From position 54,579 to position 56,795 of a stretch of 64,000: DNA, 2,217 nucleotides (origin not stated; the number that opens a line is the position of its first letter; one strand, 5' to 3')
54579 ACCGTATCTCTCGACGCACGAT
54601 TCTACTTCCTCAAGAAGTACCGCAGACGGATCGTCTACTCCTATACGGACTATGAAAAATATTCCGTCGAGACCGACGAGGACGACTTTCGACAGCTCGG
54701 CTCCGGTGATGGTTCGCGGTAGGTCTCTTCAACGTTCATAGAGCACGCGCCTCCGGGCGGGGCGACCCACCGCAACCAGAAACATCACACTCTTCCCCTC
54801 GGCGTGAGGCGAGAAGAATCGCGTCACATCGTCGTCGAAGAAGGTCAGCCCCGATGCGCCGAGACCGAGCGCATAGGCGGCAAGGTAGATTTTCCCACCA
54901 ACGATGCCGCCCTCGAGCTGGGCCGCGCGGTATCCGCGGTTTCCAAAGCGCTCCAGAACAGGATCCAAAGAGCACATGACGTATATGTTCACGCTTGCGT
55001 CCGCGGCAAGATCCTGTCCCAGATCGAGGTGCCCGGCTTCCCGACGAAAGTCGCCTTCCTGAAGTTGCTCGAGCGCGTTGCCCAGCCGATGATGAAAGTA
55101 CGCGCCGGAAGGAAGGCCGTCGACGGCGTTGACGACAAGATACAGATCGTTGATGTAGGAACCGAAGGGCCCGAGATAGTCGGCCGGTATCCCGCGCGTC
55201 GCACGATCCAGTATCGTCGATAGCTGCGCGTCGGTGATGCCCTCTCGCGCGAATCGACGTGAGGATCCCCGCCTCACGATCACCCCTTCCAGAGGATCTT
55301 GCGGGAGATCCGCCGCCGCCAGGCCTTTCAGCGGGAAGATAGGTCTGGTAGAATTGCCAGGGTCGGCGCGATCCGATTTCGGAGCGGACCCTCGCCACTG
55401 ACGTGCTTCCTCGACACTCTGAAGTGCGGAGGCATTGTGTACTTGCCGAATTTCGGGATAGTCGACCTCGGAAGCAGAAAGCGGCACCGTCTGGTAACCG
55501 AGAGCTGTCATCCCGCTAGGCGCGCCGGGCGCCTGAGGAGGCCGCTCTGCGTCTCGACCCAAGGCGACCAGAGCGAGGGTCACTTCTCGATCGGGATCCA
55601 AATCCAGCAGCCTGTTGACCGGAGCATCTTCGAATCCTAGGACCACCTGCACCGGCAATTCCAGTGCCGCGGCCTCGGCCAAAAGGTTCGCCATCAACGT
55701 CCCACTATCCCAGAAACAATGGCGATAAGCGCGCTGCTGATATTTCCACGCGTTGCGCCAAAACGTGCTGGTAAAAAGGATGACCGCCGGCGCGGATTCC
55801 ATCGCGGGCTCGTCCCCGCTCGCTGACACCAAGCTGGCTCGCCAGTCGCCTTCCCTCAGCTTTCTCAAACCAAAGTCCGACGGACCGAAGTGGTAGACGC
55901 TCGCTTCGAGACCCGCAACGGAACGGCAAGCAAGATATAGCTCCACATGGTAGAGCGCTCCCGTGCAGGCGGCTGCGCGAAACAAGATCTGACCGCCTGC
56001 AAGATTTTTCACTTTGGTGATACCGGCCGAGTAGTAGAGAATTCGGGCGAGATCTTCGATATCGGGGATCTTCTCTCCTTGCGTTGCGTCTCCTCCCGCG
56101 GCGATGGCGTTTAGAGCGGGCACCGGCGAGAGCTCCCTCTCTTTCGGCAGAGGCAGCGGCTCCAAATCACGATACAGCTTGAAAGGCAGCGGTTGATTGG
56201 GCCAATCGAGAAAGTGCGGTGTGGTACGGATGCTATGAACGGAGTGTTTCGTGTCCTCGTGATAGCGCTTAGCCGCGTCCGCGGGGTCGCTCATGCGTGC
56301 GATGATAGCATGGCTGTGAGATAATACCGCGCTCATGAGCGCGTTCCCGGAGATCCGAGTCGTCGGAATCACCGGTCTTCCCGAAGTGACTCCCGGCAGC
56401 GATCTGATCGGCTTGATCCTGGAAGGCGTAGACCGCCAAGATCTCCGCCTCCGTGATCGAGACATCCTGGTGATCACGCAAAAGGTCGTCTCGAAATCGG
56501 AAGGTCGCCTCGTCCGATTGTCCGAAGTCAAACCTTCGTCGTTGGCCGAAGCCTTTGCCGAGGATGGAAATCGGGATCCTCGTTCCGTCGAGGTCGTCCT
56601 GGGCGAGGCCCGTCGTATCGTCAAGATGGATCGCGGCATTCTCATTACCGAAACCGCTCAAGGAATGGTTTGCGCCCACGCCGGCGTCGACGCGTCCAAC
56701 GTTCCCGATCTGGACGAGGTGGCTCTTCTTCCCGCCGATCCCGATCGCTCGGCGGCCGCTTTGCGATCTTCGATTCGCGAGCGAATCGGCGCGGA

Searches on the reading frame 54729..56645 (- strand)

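Call 77: search_protein_families(library=padloc, proteins=[window:54729-56645:-], max_evalue=0.00001)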
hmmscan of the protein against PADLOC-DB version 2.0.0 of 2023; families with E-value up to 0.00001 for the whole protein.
window:54729-56645:- (638 aa): 0 families

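Call 78: search_protein_families(library=pfam, proteins=[window:54729-56645:-], max_evalue=0.00001)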
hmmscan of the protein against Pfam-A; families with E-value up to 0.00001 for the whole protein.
window:54729-56645:- (638 aa): 1 family
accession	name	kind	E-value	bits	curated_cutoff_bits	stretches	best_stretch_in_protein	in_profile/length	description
PF00881.29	Nitroreductase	-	1.5e-20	74.5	23.5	2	456-627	1-166/167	Nitroreductase family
